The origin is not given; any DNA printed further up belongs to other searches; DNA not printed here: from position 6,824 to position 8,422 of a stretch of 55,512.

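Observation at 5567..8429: tRNA-Pro-adjacent convergent gene pair (P-loop/FHA fusion and divergent cyclase-like protein) as a candidate undescribed signalling or defence module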

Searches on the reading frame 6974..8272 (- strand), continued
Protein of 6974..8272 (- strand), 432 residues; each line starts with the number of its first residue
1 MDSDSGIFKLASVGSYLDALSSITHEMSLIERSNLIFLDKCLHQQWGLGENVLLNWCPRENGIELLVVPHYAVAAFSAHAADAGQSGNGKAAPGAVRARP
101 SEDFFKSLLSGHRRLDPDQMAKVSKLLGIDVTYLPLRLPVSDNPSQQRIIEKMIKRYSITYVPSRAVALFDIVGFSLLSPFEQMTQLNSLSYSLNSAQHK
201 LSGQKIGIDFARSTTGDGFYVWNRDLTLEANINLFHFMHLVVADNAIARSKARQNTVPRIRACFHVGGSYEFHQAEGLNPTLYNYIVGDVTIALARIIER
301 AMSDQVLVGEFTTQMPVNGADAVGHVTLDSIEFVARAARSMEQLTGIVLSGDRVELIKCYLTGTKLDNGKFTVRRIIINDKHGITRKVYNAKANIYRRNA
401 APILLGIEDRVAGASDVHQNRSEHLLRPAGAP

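Call 33: search_protein_families(library=pfam, proteins=[P0247, P0272, P0280, P0282, P0285, P0292, P0297, P0302, P0352, P0314], max_evalue=0.01)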
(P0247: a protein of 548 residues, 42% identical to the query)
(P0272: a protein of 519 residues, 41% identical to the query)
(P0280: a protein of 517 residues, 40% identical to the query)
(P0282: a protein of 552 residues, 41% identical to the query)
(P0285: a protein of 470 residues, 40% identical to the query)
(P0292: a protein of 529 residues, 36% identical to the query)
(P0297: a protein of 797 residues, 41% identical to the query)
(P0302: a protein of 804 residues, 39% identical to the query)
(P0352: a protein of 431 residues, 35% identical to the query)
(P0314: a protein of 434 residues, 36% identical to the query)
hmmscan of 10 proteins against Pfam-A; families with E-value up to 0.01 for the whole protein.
P0247 (548 aa): 2 families
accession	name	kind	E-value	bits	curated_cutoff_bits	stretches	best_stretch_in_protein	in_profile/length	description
PF00072.30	Response_reg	-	2.6e-28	98.8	30.2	1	9-115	2-108/111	Response regulator receiver domain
PF06490.17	FleQ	-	0.0028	18.4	22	1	7-89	1-81/108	Flagellar regulatory protein FleQ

P0272 (519 aa): 1 family
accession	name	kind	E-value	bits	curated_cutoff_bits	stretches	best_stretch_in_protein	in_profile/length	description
PF00072.30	Response_reg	-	1.9e-17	63.9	30.2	1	402-514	1-111/111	Response regulator receiver domain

P0280 (517 aa): 1 family
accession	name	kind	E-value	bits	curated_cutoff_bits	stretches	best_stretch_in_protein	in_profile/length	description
PF00072.30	Response_reg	-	3.9e-13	50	30.2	1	390-500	1-108/111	Response regulator receiver domain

P0282 (552 aa): 1 family
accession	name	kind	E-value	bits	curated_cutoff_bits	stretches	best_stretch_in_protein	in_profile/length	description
PF00072.30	Response_reg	-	2.9e-13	50.4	30.2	1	415-497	1-81/111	Response regulator receiver domain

P0285 (470 aa): 1 family
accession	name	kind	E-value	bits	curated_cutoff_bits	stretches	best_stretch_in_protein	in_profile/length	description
PF00563.25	EAL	-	6.4e-11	42.5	31.3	1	2-48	190-236/236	EAL domain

P0292 (529 aa): 1 family
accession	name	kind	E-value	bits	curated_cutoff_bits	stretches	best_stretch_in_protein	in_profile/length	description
PF00072.30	Response_reg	-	2.1e-14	54.1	30.2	1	415-524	1-110/111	Response regulator receiver domain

P0297 (797 aa): 2 families
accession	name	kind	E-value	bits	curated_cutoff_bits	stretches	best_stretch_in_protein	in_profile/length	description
PF00563.25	EAL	-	1.8e-63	214.5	31.3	1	133-365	3-236/236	EAL domain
PF00072.30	Response_reg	-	5.3e-15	56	30.2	1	6-120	1-110/111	Response regulator receiver domain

P0302 (804 aa): 2 families
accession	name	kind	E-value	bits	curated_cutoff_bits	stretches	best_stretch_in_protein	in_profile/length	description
PF00563.25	EAL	-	1.2e-58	198.8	31.3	1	141-375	2-236/236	EAL domain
PF00072.30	Response_reg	-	1.3e-10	41.8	30.2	1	15-126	2-108/111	Response regulator receiver domain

P0352 (431 aa): 0 families

P0314 (434 aa): 0 families
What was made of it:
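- Distant members are fused to REC (N- or C-terminal) and to REC-EAL (call 33). The REC-EAL-B architecture (call 33) resembles EAL proteins that carry degenerate, regulatory GGDEF-type palm domains (own knowledge).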

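Call 41: find_homologous_proteins(query=A2)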
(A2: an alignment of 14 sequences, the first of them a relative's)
Query A2 (14 sequences) (379 aa, profile of the alignment): 223 proteins with E <= 0.001 among 8000 candidates; the best 120 are listed.
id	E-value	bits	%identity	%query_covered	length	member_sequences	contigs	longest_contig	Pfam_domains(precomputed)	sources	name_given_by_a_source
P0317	2.5e-136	472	100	100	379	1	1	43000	-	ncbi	-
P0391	1.5e-127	444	33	91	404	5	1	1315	-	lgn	-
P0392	1.4e-126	440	64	95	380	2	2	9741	-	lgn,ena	-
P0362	1.6e-125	437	25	97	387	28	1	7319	-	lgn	-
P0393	2.0e-125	437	63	94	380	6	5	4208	-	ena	-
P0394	4.7e-125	435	64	96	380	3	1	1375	-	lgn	-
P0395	7.5e-125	435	80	97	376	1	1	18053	-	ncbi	-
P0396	8.9e-124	431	63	99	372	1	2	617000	-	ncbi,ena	-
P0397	1.5e-123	430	63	94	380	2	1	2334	-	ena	-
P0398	2.3e-123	430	63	96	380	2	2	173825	-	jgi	jgi:class 3 adenylate cyclase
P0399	6.5e-123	428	73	94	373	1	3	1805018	-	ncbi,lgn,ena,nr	ncbi:MAG: hypothetical protein GKS00_07510 [Alphaproteobacteria bacterium]|nr:hypothetical protein [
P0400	2.4e-122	426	40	92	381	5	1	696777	-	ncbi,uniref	ncbi:hypothetical protein [Nisaea sp.]|uniref:hypothetical protein n=1 Tax=Nisaea sp. TaxID=2024842 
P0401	1.1e-121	424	35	94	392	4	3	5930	-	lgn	-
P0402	3.0e-121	423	71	94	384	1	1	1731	-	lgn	-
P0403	1.5e-120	421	36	93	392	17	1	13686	-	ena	-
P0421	8.9e-116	405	50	92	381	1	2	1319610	-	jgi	jgi:hypothetical protein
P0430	1.4e-114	401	34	94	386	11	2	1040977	-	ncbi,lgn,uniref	ncbi:hypothetical protein [Thalassobaculum sp.]|uniref:hypothetical protein n=1 Tax=Thalassobaculum 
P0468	1.2e-110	388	33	94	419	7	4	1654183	-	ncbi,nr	ncbi:MAG: hypothetical protein BroJett010_05690 [Gammaproteobacteria bacterium]|nr:hypothetical prot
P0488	2.0e-108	381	30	92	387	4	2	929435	-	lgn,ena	-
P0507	9.8e-107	375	31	93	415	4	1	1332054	-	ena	-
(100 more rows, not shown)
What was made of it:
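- Some pipelines already label relatives 'class 3 adenylate cyclase' (call 41).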

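Call 42: find_encoding_contigs(protein=P0400, flank=6000, max_places=2)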
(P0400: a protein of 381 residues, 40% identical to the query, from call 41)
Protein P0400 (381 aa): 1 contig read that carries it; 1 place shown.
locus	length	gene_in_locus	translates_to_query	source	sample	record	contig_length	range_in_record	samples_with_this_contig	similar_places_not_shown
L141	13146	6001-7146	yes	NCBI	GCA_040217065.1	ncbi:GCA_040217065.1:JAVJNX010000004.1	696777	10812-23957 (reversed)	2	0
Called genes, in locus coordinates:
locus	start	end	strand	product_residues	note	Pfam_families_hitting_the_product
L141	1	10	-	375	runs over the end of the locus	PF07433:DUF1513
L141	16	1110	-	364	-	PF09375:Peptidase_M75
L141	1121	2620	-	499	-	PF06537:DHOR, PF00034:Cytochrom_C (faint)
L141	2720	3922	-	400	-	PF09375:Peptidase_M75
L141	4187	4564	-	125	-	-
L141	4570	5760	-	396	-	-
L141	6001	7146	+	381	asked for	-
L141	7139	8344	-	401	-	-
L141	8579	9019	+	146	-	PF04273:BLH_phosphatase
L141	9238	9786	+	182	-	PF07310:PAS_5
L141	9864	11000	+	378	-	PF00070:Pyr_redox (faint), PF00890:FAD_binding_2, PF01266:DAO, PF07992:Pyr_redox_2 (faint), PF12831:FAD_oxidored (weak), PF13450:NAD_binding_8 (weak), PF13738:Pyr_redox_3 (faint)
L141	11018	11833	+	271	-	PF00702:Hydrolase, PF13419:HAD_2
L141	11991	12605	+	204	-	PF09835:DUF2062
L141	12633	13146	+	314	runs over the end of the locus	PF03069:FmdA_AmdA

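Call 43: find_encoding_contigs(protein=P0430, flank=6000, max_places=2)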
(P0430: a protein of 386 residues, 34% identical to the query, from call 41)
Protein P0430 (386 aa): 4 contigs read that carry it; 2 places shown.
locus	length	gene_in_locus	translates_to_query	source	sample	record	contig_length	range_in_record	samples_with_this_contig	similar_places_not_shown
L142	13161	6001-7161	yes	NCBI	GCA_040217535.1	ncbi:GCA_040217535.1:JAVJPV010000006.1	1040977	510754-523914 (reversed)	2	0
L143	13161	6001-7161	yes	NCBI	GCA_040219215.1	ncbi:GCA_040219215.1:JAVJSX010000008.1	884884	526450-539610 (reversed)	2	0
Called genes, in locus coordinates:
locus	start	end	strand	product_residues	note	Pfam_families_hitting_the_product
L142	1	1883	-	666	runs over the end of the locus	PF04290:DctQ, PF06808:DctM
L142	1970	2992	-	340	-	PF03480:DctP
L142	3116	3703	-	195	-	PF02794:HlyC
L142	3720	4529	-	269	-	PF00582:Usp (faint)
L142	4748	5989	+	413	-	-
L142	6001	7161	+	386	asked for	-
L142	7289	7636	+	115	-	-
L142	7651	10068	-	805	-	PF00890:FAD_binding_2 (weak), PF01266:DAO, PF16350:FAO_M, PF01571:GCV_T, PF08669:GCV_T_C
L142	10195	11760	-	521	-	PF06253:MTTB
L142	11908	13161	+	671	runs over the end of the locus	PF01321:Creatinase_N, PF16189:Creatinase_N_2, PF00557:Peptidase_M24, PF16188:Peptidase_M24_C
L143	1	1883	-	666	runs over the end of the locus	PF04290:DctQ, PF06808:DctM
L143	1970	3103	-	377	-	PF03480:DctP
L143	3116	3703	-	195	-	PF02794:HlyC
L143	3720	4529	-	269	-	PF00582:Usp (faint)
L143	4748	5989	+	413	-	-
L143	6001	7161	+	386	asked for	-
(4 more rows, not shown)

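Call 44: find_encoding_contigs(protein=P0468, flank=6000, max_places=2)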
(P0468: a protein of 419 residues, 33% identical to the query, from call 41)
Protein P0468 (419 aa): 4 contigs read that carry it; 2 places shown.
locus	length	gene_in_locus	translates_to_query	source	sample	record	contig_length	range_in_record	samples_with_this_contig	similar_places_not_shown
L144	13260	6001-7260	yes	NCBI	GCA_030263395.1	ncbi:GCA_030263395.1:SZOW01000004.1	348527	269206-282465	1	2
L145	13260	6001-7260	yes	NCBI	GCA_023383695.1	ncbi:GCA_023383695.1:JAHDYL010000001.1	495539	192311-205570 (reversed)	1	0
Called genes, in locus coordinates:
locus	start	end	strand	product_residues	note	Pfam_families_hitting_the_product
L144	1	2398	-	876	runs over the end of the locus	PF00696:AA_kinase, PF00278:Orn_DAP_Arg_deC, PF22468:ACT_9 (weak), PF02784:Orn_Arg_deC_N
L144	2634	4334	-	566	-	PF00920:ILVD_EDD_N, PF24877:ILV_EDD_C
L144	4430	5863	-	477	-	PF01565:FAD_binding_4, PF02913:FAD-oxidase_C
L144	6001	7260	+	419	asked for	-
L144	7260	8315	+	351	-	PF00795:CN_hydrolase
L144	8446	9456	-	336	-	PF12973:Cupin_7, PF14499:DUF4437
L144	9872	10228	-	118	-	PF13411:MerR_1, PF00376:MerR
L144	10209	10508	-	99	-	PF00216:Bac_DNA_binding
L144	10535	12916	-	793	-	PF01588:tRNA_bind, PF03483:B3_4, PF03484:B5, PF17759:tRNA_synthFbeta, PF03147:FDX-ACB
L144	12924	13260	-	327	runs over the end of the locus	PF02912:Phe_tRNA-synt_N, PF01409:tRNA-synt_2d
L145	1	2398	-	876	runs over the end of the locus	PF00696:AA_kinase, PF00278:Orn_DAP_Arg_deC, PF22468:ACT_9 (weak), PF02784:Orn_Arg_deC_N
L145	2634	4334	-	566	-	PF00920:ILVD_EDD_N, PF24877:ILV_EDD_C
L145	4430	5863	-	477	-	PF01565:FAD_binding_4, PF02913:FAD-oxidase_C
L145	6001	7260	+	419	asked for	-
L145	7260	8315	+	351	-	PF00795:CN_hydrolase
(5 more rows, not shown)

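Call 58: search_dna_similar(query=window:6974-8272:-, collection=plasmids, mode=protein, max_rows=10)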
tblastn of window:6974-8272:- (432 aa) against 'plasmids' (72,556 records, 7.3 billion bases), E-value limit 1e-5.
No match.

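Call 59: search_dna_similar(query=window:6974-8272:-, collection=phages, mode=protein, max_rows=10)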
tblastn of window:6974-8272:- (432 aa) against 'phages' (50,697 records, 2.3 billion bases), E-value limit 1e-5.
No match.
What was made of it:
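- B has no tblastn hit in 72,556 plasmids or 50,697 phages (calls 58, 59). No plasmid or phage copies of B (calls 58, 59).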

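Call 61: fold_search(model_id=the predicted structure, library=viral)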
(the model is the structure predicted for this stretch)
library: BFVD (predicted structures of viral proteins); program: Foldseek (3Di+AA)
matches with E <= 10: 547; with E <= 0.001: 5
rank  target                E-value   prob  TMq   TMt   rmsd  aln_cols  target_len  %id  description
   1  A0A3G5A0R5            7.8e-07  1.00  0.26  0.24  10.0       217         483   12  Guanylate cyclase domain-containing protein [Faunusvirus sp.]
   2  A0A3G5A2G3            1.5e-06  1.00  0.31  0.32   6.5       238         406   13  Response regulator [Harvfovirus sp.]
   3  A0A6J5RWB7            1.7e-05  1.00  0.26  0.18  11.0       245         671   12  COG4252 Predicted transmembrane sensor domain [uncultured Caudovirales phage]
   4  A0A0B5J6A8            4.2e-04  1.00  0.22  0.11   7.9       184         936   16  Serine/threonine kinase motif-containing protein [Pandoravirus inopinatum]
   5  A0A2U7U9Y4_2          5.2e-04  1.00  0.23  0.10   7.5       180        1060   16  Serine/threonine protein kinase [Pandoravirus quercus]
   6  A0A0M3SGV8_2          1.1e-03  1.00  0.29  0.13  13.3       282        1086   13  (no name in the UniProt tables at hand)
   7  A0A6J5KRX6            1.9e-03  1.00  0.26  0.37   5.0       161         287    7  Guanylate cyclase domain-containing protein [uncultured Caudovirales phage]
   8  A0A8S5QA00            6.1e-03  0.28  0.15  0.17  20.6       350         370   10  DUF6575 domain-containing protein [Siphoviridae sp. ctoic9]
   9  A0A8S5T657            4.0e-02  0.13  0.14  0.20  21.2       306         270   10  Uncharacterized protein [Myoviridae sp. ctLIM9]
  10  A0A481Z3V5            7.0e-02  0.12  0.16  0.16  17.8       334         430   11  DNA primase [Pithovirus LCPAC001]
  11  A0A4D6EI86            7.8e-02  0.38  0.23  0.36  23.6       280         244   13  Adenylyl/guanylyl cyclase, catalytic incomplete domain containing protein [Pandoravirus celtis]
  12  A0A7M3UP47            9.8e-02  0.72  0.20  0.45  10.3       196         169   10  Uncharacterized protein [Pyramimonas orientalis virus]
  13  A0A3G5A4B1            9.8e-02  0.12  0.10  0.06  20.8       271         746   12  tRNA 4-thiouridine(8) synthase (Fragment) [Harvfovirus sp.]
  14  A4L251                1.1e-01  0.13  0.15  0.07  15.6       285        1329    8  Uncharacterized protein [Gryllus bimaculatus nudivirus]
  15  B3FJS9                1.4e-01  0.09  0.14  0.19  19.7       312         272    9  Uncharacterized protein [Pseudomonas phage 201phi2-1]
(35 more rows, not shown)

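Call 79: search_protein_families(library=pfam, proteins=[L142:4748-5989:+, L141:4570-5760:-, L141:7139-8344:-, L001:7483-8916:-, L001:8906-9943:-], max_evalue=0.01)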
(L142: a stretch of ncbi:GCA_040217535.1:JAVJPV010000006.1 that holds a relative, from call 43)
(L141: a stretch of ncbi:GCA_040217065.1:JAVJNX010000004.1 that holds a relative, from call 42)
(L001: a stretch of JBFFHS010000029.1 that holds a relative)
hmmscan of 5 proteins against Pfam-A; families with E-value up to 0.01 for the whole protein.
L142:4748-5989:+ (413 aa): 4 families
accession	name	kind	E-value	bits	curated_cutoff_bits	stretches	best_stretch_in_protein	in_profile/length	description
PF00805.28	Pentapeptide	-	1.8e-65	216.4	20.2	9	82-121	1-40/40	Pentapeptide repeats (8 copies)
PF13576.12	Pentapeptide_3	-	3.4e-32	110.8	27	4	80-121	2-46/48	Pentapeptide repeats (9 copies)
PF13599.13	Pentapeptide_4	-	5.8e-29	100.4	38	4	284-348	13-77/78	Pentapeptide repeat region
PF25296.1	Decapeptide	-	0.00067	19.9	45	0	146-191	8-53/74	Decapeptide repeat region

L141:4570-5760:- (396 aa): 5 families
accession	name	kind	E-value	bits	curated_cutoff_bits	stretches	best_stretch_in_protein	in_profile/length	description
PF00805.28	Pentapeptide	-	2.2e-60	200.1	20.2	8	190-222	5-37/40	Pentapeptide repeats (8 copies)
PF13599.13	Pentapeptide_4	-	8.2e-35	119.2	38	3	282-341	3-62/78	Pentapeptide repeat region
PF13576.12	Pentapeptide_3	-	5.8e-27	94.1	27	2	295-333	4-45/48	Pentapeptide repeats (9 copies)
PF25296.1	Decapeptide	-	4.6e-09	36.5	45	1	255-313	10-68/74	Decapeptide repeat region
PF23894.2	LD_SV2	-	2.7e-08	34.5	29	0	255-316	30-91/92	SV2A/B/C luminal domain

L141:7139-8344:- (401 aa): 3 families
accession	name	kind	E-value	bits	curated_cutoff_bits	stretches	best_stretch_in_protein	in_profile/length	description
PF00805.28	Pentapeptide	-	2.6e-64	212.7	20.2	8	84-123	1-40/40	Pentapeptide repeats (8 copies)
PF13599.13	Pentapeptide_4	-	1e-29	102.9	38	5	153-221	4-72/78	Pentapeptide repeat region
PF13576.12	Pentapeptide_3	-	6.5e-21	74.7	27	3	163-205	2-47/48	Pentapeptide repeats (9 copies)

L001:7483-8916:- (477 aa): 2 families
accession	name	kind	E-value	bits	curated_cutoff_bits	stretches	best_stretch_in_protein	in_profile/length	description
PF02913.24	FAD-oxidase_C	-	4.6e-52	177.6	21.2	1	218-468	2-248/248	FAD linked oxidases, C-terminal domain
PF01565.28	FAD_binding_4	-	2e-32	112.2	26.4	1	43-179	4-137/139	FAD binding domain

L001:8906-9943:- (345 aa): 1 family
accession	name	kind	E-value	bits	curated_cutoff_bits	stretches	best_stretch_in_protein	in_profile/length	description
PF00291.31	PALP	-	9.1e-74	248.9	35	1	36-324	3-295/295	Pyridoxal-phosphate dependent enzyme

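Call 80: find_encoding_contigs(protein=P0399, flank=4000, max_places=1)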
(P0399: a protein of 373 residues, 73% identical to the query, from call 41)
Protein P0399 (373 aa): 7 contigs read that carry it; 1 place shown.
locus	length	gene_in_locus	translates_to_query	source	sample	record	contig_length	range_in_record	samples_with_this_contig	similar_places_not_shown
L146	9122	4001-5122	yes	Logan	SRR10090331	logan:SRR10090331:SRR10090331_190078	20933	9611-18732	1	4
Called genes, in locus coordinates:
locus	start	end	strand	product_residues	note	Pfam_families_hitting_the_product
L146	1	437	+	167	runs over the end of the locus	PF10722:YbjN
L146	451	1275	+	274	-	PF03807:F420_oxidored, PF14748:P5CR_dimer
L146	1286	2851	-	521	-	PF06609:TRI12, PF07690:MFS_1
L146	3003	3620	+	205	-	-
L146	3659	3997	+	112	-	PF01588:tRNA_bind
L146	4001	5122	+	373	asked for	-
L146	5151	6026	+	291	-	PF13468:Glyoxalase_3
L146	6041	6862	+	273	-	PF01209:Ubie_methyltran, PF13489:Methyltransf_23, PF08241:Methyltransf_11, PF08242:Methyltransf_12, PF13649:Methyltransf_25, PF13847:Methyltransf_31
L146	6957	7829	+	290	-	PF13714:PEP_mutase, PF00463:ICL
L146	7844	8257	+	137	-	PF03994:DUF350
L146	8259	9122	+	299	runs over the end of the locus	PF13365:Trypsin_2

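Call 81: find_encoding_contigs(protein=P0421, flank=4000, max_places=1)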
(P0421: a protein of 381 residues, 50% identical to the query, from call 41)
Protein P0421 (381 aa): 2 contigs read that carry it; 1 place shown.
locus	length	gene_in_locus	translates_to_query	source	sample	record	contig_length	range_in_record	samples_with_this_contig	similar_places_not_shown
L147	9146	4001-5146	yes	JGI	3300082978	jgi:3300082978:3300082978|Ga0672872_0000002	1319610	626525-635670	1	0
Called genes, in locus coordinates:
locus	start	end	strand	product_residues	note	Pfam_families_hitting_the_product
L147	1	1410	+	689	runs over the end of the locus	PF05378:Hydant_A_N, PF01968:Hydantoinase_A, PF19278:Hydant_A_C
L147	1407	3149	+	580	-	PF02538:Hydantoinase_B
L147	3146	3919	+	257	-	PF23441:SDR (weak), PF00106:adh_short, PF08659:KR, PF13561:adh_short_C2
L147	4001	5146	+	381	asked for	-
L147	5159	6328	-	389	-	-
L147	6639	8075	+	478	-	PF00282:Pyridoxal_deC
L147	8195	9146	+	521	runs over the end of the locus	-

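Call 82: find_encoding_contigs(protein=P0507, flank=4000, max_places=1)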
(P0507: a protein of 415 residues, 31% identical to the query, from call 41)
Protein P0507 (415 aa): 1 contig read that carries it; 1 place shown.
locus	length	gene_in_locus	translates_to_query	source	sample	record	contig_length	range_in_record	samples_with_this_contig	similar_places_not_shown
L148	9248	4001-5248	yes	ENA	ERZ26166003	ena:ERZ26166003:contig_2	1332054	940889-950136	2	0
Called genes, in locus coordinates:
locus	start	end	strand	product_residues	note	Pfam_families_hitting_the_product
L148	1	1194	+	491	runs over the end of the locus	PF00474:SSF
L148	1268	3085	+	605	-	PF01011:PQQ, PF13570:Beta-prop_ACSF4 (weak), PF13360:PQQ_2, PF01011:PQQ, PF13360:PQQ_2 (weak), PF13570:Beta-prop_ACSF4 (weak)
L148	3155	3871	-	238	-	PF05175:MTS (weak), PF13489:Methyltransf_23, PF13847:Methyltransf_31, PF08241:Methyltransf_11, PF08242:Methyltransf_12, PF13649:Methyltransf_25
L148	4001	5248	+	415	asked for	-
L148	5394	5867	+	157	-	PF00111:Fer2, PF13085:Fer2_3 (weak), PF01799:Fer2_2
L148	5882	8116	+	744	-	PF20256:MoCoBD_2, PF02738:MoCoBD_1, PF20256:MoCoBD_2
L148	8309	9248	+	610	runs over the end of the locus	-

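Call 83: find_encoding_contigs(protein=P0488, flank=4000, max_places=1)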
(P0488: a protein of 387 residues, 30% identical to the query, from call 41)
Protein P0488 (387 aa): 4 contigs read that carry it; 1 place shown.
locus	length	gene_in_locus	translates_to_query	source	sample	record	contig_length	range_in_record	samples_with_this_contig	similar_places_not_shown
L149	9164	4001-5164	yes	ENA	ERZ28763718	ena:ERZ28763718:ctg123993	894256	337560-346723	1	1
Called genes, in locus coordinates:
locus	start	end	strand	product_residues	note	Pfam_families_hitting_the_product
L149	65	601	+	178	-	-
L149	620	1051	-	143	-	PF13610:DDE_Tnp_IS240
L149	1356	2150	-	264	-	PF13276:HTH_21, PF00665:rve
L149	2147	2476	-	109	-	PF01527:HTH_Tnp_1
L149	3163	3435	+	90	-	-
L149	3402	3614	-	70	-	-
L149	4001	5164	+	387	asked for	-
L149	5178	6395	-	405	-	-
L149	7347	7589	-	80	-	-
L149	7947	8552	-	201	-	-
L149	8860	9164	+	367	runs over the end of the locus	PF00465:Fe-ADH, PF25137:ADH_Fe_C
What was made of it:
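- In one distant relative (L149) transposase genes lie 1.5-3.4 kb from the B homologue (call 83).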
